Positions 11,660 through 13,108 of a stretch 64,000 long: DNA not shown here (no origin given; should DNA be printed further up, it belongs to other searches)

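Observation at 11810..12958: Enolase-superfamily (MR/MLE) enzyme as first gene of the betaine operon hints at a proline-betaine or hydroxyproline-betaine type substrate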

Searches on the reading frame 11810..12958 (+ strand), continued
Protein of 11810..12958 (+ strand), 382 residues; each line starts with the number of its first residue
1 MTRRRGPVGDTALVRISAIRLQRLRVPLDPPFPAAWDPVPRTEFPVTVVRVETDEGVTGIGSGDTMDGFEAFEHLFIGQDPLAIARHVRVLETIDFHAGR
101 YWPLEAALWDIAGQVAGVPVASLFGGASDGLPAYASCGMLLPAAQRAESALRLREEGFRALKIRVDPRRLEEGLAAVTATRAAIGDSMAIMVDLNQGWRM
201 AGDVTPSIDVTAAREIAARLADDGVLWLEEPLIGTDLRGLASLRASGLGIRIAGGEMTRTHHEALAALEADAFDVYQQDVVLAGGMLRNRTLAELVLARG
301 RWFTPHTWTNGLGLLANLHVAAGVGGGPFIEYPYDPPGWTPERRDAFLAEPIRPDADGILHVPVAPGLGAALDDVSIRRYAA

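Call 60: search_solved_structures(query=L134:7960-9402:+, max_evalue=1e-20, show_alignments=1)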
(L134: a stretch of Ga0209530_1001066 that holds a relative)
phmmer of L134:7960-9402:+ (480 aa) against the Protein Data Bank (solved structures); distinct sequences matched with E-value up to 1e-20: 37.
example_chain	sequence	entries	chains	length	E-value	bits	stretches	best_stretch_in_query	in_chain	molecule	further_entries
6s7j_A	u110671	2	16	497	1.1e-59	205.7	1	3-472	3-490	Uncharacterized protein | ergothionase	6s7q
7tqr_A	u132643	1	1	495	6.5e-49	170.1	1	3-473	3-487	Probable histidine ammonia-lyase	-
6v6h_A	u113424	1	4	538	1e-48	169.5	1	1-474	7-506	Histidine ammonia-lyase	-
2rjr_A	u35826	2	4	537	6e-45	157.1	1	3-478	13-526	Tyrosine aminomutase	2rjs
2ohy_A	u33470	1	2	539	6.1e-45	157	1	3-478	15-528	Tyrosine aminomutase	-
2qve_A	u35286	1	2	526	6.3e-45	157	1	5-478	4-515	Tyrosine Aminomutase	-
3kdz_A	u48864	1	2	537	2.1e-44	155.3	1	3-478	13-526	Histidine ammonia-lyase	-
3kdy_A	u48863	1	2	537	4.6e-44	154.2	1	3-478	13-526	Histidine ammonia-lyase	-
1gkj_A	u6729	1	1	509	3.1e-43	151.4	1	165-477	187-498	HISTIDINE AMMONIA-LYASE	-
1gkm_B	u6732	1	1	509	4.2e-43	151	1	165-477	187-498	Histidine ammonia-lyase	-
1gk3_A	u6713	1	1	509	2.4e-42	148.5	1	166-477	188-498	HISTIDINE AMMONIA-LYASE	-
1b8f_A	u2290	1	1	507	2.7e-42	148.3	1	4-477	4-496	Histidine ammonia-lyase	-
1eb4_A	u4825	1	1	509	8.4e-42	146.7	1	165-477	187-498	HISTIDINE AMMONIA-LYASE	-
1gk2_A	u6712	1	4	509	9.3e-42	146.6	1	165-477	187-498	HISTIDINE AMMONIA-LYASE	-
4v2q_A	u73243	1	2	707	2.8e-35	125.2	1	160-463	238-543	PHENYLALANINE AMMONIA-LYASE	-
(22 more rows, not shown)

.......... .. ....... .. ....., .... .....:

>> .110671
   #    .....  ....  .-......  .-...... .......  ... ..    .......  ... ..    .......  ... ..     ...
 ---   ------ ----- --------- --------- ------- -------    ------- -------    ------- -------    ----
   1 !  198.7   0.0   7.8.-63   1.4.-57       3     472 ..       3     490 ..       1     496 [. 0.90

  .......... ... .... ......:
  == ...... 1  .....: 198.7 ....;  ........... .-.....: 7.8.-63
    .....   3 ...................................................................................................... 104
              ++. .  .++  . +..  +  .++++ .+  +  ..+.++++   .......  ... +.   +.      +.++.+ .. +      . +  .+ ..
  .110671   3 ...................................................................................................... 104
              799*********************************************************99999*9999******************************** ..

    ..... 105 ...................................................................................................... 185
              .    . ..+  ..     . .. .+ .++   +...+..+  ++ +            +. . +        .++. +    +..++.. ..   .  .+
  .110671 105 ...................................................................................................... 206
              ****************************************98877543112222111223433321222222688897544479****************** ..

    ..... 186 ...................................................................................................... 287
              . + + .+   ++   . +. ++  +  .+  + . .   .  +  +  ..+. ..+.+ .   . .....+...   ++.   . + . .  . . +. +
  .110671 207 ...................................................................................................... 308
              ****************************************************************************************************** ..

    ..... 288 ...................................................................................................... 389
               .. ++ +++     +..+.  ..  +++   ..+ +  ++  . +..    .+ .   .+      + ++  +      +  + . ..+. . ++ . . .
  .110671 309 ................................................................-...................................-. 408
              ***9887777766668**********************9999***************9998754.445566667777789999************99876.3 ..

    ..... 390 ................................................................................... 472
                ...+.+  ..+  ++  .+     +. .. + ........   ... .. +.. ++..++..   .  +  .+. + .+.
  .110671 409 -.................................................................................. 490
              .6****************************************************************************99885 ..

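Call 62: search_protein_families(library=pfam, proteins=[L134:2258-4456:-, L134:3973-6036:-, L134:6911-7864:-, L134:859-1647:+, L136:8710-9612:+, L136:1213-3054:-, L136:173-940:-, L141:7836-8813:+, L141:4161-5267:+, L141:2652-3752:-], max_evalue=0.0001)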
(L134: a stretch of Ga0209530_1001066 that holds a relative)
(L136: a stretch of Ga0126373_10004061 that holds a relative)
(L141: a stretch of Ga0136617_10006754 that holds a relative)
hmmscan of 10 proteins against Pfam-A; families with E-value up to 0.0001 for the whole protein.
L134:2258-4456:- (732 aa): 1 family
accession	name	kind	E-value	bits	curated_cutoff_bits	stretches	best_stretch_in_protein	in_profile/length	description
PF00496.27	SBP_bac_5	-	3.9e-71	240.5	32.4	1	290-609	2-330/368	Bacterial extracellular solute-binding proteins, family 5 Middle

L134:3973-6036:- (687 aa): 10 families
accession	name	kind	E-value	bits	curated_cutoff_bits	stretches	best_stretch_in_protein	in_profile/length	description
PF00005.33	ABC_tran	-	8.2e-59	198.5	25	2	36-194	1-137/137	ABC transporter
PF08352.17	oligo_HPY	-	5.6e-37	126.4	27.1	2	245-311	1-65/65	Oligopeptide/dipeptide transporter, C-terminal region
PF13304.12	AAA_21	-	3.8e-11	44.1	27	0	163-229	235-303/304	AAA domain, putative AbiEii toxin, Type IV TA system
PF02463.25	SMC_N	-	1.7e-10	41.2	40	1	50-240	28-213/220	RecF/RecN/SMC N terminal domain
PF13401.12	AAA_22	-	1.4e-09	38.7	27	0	395-552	10-109/130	AAA domain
PF13191.12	AAA_16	-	1.7e-09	38.8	32.6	0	29-103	7-86/167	AAA ATPase domain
PF00006.31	ATP-synt_ab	-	1.8e-06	28.2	29.5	0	38-130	6-101/213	ATP synthase alpha/beta family, nucleotide-binding domain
PF00485.24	PRK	-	3.7e-06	27.3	22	0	50-80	3-33/196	Phosphoribulokinase / Uridine kinase family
PF13555.12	AAA_29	-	4.8e-06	26.7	27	0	41-63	17-39/61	P-loop containing region of AAA domain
PF20720.3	nSTAND3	-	8.9e-05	22.7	27.2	0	395-411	22-38/155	Novel STAND NTPase 3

L134:6911-7864:- (317 aa): 2 families
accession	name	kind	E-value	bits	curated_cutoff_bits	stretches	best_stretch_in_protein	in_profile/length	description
PF00528.27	BPD_transp_1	-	7.1e-36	124.1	26.4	1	114-312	2-183/184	Binding-protein-dependent transport system inner membrane component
PF19300.4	BPD_transp_1_N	-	2.2e-12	47.6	23.8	1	1-79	1-79/114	Binding-prot-dependent transport system membrane comp, N-term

L134:859-1647:+ (262 aa): 1 family
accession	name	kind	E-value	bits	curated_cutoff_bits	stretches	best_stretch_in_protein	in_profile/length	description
PF20401.3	Rhomboid_2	-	3.4e-19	69.7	27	1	27-211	4-185/194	Rhomboid-like protein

L136:8710-9612:+ (300 aa): 2 families
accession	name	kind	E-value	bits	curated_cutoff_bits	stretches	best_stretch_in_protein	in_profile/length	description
PF03446.21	NAD_binding_2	-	9.3e-47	159.5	21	1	2-162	1-159/161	NAD binding domain of 6-phosphogluconate dehydrogenase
PF14833.11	NAD_binding_11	-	5e-30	104.7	30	1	166-285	1-120/122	NAD-binding of NADP-dependent 3-hydroxyisobutyrate dehydrogenase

L136:1213-3054:- (613 aa): 1 family
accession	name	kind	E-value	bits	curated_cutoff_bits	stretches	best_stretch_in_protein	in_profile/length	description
PF00496.27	SBP_bac_5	-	8.5e-73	246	32.4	1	170-500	2-347/368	Bacterial extracellular solute-binding proteins, family 5 Middle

L136:173-940:- (255 aa): 1 family
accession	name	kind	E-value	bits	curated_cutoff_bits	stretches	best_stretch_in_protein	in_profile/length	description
PF01988.24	VIT1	-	3.4e-67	226.8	28.1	1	41-249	1-214/214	VIT family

L141:7836-8813:+ (325 aa): 7 families
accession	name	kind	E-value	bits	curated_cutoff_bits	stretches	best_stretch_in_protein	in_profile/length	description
PF01370.27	Epimerase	-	1.1e-34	120.4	20.9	1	3-218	1-235/240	NAD dependent epimerase/dehydratase family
PF01073.25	3Beta_HSD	-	8.9e-29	100.8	22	1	4-226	1-252/280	3-beta hydroxysteroid dehydrogenase/isomerase family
PF07993.18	NAD_binding_4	-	2.1e-18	66.8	20.1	1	52-165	82-210/258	Male sterility protein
PF04321.23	RmlD_sub_bind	-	1.2e-14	54.6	27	1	1-180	1-169/287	RmlD substrate binding domain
PF16363.11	GDP_Man_Dehyd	-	1.1e-13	51.8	27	1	4-313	1-330/332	GDP-mannose 4,6 dehydratase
PF13460.12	NAD_binding_10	-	1.3e-13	51.7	27.2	1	7-159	1-143/184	NAD(P)H-binding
PF02719.21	Polysacc_synt_2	-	5.4e-07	29.5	20.2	1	39-107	56-129/293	Polysaccharide biosynthesis protein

L141:4161-5267:+ (368 aa): 2 families
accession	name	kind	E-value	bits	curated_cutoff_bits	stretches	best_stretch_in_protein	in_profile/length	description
PF08541.16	ACP_syn_III_C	-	1.1e-14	54.8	26.6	1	285-360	5-82/90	3-Oxoacyl-[acyl-carrier-protein (ACP)] synthase III C terminal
PF08545.16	ACP_syn_III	-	8.4e-10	38.8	24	1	150-234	1-68/80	3-Oxoacyl-[acyl-carrier-protein (ACP)] synthase III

L141:2652-3752:- (366 aa): 3 families
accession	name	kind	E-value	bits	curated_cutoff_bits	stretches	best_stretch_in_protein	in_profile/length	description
PF00990.26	GGDEF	-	7.4e-38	130.3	23.8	1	196-353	1-157/161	Diguanylate cyclase, GGDEF domain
PF01590.32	GAF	-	1.2e-09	39.3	22.4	1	59-174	19-131/133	GAF domain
PF13185.12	GAF_2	-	4.5e-07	30.6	28.6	1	44-176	6-135/136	GAF domain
